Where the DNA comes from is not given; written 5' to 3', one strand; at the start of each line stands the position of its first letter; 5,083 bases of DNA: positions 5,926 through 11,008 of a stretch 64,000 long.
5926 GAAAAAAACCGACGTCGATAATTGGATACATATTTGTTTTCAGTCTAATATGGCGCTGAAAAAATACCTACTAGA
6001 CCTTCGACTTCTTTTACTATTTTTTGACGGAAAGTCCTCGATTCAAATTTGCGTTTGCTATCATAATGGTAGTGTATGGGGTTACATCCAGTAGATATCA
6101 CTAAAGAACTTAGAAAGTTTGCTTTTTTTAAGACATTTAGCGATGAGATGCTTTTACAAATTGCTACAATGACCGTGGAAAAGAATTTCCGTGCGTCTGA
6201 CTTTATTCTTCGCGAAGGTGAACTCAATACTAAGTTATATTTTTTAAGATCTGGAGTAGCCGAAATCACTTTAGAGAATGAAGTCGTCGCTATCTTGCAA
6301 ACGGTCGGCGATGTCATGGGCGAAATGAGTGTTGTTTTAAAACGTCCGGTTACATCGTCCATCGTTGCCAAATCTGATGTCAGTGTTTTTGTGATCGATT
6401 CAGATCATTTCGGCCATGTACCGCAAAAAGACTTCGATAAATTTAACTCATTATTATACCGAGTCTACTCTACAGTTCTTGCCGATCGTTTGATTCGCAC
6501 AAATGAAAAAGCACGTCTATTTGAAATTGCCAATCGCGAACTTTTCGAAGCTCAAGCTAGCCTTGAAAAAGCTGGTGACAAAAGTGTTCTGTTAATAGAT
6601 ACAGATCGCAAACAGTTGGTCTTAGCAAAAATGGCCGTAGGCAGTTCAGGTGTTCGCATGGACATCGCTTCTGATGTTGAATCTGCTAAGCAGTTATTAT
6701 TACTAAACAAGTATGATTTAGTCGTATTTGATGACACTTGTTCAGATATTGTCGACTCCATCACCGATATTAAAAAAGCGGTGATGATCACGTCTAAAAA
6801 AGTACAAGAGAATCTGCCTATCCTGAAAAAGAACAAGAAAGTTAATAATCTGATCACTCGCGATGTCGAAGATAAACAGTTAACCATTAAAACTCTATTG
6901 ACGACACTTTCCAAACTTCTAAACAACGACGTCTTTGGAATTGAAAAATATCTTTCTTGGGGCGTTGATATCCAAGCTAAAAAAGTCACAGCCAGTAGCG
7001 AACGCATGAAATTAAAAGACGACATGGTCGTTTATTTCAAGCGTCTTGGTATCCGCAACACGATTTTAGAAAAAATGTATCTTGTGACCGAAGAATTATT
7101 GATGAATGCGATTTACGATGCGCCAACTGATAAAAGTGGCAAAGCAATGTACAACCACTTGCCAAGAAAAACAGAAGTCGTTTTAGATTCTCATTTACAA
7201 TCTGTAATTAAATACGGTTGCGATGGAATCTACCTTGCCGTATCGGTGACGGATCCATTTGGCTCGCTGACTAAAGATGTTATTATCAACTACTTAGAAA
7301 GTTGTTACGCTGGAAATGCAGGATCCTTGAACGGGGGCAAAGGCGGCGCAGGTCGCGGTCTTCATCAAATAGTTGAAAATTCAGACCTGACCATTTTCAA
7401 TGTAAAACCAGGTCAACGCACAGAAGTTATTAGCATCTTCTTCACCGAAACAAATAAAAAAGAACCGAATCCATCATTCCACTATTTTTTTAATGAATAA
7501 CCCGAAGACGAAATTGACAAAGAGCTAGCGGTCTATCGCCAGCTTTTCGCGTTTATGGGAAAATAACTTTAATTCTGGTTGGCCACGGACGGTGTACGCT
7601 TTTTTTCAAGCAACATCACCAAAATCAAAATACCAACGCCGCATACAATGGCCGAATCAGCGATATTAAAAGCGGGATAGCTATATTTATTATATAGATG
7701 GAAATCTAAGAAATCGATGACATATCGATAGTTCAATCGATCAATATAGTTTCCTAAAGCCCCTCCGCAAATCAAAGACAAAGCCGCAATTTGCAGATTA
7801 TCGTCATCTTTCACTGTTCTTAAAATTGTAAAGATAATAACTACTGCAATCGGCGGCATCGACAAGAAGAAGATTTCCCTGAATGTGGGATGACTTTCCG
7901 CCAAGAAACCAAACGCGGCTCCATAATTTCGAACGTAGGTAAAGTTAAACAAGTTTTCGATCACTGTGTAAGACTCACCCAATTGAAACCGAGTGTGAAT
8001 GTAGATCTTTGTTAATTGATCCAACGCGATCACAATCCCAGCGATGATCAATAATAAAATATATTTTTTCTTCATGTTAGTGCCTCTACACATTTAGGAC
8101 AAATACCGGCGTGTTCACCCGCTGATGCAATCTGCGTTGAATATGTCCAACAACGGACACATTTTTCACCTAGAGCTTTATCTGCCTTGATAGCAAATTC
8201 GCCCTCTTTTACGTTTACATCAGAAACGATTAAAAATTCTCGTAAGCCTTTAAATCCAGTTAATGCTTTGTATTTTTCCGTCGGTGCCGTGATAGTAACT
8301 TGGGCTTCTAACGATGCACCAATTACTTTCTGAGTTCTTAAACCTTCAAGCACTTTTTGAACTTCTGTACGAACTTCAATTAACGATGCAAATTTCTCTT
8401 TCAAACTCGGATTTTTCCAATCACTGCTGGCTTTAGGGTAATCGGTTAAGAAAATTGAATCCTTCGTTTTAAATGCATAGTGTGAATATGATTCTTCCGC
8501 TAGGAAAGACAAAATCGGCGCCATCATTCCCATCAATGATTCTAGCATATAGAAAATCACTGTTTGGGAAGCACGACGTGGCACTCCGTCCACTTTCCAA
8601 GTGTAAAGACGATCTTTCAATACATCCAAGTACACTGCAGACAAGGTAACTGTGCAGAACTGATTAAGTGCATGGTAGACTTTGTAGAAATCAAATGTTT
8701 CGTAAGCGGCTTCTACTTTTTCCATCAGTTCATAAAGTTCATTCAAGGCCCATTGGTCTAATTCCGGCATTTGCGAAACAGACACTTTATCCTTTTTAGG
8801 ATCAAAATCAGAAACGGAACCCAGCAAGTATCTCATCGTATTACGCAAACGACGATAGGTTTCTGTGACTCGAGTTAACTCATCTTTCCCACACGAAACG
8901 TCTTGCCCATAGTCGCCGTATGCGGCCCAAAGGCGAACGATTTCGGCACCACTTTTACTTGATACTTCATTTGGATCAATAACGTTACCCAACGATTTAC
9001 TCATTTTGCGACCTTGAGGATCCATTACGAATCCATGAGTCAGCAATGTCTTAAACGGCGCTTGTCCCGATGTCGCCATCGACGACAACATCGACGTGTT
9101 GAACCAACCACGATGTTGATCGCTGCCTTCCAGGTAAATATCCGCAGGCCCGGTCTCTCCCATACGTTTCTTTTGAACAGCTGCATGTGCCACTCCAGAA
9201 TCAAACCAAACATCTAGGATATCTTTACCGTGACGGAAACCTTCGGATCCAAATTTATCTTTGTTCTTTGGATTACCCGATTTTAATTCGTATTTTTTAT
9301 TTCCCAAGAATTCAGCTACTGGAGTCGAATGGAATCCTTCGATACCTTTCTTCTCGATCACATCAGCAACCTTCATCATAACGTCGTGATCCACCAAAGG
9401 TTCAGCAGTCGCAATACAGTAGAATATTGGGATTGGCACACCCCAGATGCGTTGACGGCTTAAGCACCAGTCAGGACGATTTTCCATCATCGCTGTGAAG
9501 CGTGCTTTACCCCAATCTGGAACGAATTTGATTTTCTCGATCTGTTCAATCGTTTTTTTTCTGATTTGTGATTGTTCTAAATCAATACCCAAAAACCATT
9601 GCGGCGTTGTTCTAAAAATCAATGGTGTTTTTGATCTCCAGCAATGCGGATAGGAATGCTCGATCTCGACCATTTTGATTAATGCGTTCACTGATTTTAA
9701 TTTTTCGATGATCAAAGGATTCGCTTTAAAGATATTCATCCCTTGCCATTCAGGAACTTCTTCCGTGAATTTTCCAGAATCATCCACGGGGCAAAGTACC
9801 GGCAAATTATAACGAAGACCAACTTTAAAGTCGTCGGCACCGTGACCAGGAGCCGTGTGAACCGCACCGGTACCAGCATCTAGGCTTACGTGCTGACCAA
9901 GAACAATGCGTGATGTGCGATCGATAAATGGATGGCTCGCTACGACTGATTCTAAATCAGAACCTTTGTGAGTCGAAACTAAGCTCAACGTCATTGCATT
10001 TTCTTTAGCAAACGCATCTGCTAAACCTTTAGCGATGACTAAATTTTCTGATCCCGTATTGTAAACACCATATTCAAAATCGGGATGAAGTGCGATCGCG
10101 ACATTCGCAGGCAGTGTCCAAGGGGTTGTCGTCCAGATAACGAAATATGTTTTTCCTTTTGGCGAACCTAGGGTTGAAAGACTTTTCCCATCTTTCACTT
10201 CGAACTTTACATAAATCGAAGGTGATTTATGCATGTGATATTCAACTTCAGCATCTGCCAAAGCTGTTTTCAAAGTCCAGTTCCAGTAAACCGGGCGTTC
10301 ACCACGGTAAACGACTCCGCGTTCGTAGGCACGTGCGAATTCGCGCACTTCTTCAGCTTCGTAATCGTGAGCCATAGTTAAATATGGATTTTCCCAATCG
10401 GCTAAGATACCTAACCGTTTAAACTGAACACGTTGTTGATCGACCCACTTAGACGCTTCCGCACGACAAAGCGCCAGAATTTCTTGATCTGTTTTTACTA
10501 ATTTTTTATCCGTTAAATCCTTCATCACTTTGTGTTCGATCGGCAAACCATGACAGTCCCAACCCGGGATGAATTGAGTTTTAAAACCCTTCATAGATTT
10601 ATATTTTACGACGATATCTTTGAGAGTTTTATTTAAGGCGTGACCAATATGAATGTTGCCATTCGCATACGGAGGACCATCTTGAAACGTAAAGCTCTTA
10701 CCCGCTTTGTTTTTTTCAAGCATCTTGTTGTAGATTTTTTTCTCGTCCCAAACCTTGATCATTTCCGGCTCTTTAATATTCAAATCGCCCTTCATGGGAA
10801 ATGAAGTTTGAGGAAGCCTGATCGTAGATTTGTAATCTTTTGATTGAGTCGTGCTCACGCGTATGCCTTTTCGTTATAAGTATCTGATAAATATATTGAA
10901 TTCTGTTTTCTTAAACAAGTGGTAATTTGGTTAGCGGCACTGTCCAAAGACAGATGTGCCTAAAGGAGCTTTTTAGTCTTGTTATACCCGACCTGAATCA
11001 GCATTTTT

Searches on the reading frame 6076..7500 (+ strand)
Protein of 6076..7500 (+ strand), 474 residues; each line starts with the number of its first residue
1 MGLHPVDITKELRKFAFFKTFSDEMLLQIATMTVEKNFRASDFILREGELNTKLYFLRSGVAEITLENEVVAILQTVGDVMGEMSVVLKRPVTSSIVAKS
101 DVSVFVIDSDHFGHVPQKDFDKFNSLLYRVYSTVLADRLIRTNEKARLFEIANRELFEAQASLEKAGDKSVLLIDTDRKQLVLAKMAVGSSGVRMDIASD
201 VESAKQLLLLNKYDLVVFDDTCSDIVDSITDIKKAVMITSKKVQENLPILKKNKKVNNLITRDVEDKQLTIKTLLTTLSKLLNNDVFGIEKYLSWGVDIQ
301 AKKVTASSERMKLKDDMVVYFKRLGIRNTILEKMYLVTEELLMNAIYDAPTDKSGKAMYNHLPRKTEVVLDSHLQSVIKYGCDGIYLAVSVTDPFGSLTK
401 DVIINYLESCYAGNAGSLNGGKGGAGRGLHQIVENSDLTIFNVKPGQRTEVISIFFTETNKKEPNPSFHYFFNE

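Call 55: search_protein_families(library=pfam, proteins=[window:6076-7500:+], max_evalue=0.00001)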
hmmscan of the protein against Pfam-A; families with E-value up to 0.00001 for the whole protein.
window:6076-7500:+ (474 aa): 1 family
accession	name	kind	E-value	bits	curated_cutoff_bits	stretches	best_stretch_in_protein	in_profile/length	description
PF00027.35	cNMP_binding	-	1.2e-13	51.3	27.5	1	36-115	2-85/89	Cyclic nucleotide-binding domain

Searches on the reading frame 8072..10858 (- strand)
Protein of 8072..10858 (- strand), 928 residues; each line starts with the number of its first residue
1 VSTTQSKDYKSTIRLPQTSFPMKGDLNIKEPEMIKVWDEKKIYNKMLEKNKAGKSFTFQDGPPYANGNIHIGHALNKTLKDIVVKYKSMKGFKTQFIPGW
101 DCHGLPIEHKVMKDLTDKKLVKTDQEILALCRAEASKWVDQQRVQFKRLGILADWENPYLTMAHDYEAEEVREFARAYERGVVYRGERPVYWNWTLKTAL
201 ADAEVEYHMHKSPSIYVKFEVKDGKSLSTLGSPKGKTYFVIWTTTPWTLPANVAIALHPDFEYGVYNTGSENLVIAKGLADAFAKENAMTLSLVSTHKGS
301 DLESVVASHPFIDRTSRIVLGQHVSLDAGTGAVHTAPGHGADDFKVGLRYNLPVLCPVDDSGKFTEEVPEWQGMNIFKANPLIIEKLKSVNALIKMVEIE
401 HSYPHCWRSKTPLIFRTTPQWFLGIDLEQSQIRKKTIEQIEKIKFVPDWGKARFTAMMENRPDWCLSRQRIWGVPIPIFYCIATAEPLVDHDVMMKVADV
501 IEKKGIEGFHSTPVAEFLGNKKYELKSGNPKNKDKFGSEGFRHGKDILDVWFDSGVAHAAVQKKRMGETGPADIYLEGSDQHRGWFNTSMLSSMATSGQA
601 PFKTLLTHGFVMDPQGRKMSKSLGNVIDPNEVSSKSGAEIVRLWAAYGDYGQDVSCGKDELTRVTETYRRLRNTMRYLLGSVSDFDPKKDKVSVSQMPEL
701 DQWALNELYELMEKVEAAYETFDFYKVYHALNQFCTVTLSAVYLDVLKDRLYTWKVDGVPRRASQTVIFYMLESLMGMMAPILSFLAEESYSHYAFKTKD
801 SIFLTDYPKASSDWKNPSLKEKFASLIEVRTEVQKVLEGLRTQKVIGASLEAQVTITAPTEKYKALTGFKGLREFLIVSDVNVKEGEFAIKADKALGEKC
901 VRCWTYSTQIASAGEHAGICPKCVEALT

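Call 13: search_protein_families(library=pfam, proteins=[window:8072-10858:-], max_evalue=0.001)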
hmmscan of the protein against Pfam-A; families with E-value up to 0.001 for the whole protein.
window:8072-10858:- (928 aa): 7 families
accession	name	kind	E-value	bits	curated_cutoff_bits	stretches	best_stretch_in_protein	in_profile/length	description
PF00133.28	tRNA-synt_1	-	7.5e-134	447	22.7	1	33-655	2-412/414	tRNA synthetases class I (I, L, M and V)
PF08264.19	Anticodon_1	-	9.2e-32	110.4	25.1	1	701-856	1-148/148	Anticodon-binding domain of tRNA ligase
PF09334.17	tRNA-synt_1g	-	8.7e-20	71.3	20.1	1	63-206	8-136/391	tRNA synthetases class I (M)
PF06827.20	zf-FPG_IleRS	-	5.6e-09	36.1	21.3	1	897-925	1-29/30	Zinc finger found in FPG and IleRS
PF01406.26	tRNA-synt_1e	-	9.9e-08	32.1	27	1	572-663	208-298/301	tRNA synthetases class I (C) catalytic domain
PF01921.24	tRNA-synt_1f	-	1.6e-05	24.5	27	0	606-675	270-339/360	tRNA synthetases class I (K)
PF13603.12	tRNA-synt_1_2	-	3e-05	24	25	1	283-358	65-140/185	Leucyl-tRNA synthetase, editing domain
